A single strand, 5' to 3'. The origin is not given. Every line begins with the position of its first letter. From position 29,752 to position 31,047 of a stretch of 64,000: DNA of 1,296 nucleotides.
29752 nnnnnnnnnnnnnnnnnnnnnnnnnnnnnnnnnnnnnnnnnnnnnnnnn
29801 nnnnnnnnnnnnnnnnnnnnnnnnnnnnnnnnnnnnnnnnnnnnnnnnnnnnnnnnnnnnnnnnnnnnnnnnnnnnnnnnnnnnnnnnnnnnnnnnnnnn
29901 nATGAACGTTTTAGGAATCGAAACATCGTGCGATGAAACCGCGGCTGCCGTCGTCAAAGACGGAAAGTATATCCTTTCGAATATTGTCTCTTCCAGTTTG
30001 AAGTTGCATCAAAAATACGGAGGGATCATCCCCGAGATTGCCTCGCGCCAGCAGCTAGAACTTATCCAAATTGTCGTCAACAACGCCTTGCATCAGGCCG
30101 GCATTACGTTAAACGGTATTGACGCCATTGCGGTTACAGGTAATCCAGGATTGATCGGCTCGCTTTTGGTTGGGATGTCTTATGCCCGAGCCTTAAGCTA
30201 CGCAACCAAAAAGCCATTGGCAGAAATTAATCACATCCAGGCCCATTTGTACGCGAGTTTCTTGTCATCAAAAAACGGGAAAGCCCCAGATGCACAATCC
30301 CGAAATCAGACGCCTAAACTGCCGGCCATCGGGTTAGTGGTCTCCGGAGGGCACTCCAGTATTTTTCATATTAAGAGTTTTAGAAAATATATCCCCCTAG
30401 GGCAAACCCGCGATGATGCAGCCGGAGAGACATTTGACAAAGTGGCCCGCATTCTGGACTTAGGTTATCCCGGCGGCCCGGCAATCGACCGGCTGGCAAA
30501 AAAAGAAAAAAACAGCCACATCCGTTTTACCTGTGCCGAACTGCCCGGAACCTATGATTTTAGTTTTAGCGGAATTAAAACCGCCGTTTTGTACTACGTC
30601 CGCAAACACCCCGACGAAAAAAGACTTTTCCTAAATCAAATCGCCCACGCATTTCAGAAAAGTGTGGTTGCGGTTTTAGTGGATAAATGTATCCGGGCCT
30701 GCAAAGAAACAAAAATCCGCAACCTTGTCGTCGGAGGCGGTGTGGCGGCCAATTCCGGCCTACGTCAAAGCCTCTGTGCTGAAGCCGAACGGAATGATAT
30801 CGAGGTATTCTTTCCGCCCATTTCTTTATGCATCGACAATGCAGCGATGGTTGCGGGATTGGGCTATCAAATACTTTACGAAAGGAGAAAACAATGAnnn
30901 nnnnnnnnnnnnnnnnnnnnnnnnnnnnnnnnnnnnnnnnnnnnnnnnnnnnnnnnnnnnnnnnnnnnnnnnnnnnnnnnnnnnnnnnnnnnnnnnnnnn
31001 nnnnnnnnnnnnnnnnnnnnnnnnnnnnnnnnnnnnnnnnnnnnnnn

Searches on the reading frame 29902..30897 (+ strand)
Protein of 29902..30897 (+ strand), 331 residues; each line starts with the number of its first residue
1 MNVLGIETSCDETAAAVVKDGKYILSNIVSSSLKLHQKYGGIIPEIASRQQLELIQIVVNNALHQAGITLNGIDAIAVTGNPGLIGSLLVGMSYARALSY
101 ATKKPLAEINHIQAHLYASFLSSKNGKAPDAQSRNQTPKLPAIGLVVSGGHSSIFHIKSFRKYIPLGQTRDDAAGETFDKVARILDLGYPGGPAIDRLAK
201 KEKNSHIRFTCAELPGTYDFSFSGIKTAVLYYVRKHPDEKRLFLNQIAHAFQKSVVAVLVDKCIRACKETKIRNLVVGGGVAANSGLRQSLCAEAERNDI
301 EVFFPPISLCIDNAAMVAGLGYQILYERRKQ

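Call 8: search_protein_families(library=pfam, proteins=[window:29902-30897:+], max_evalue=0.01)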
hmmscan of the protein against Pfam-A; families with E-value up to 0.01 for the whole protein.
window:29902-30897:+ (331 aa): 3 families
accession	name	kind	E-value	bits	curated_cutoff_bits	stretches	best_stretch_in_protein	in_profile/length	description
PF00814.31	TsaD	-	7.2e-84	282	24.8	1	24-318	2-263/264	tRNA N6-adenosine threonylcarbamoyltransferase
PF22521.2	HypF_C_2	-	2.4e-09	37.8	27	1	175-306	97-228/241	Carbamoyltransferase, Kae1-like Domain, second subdomain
PF02543.21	Carbam_trans_N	-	8e-07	29.2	24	1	179-302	207-331/346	Carbamoyltransferase N-terminus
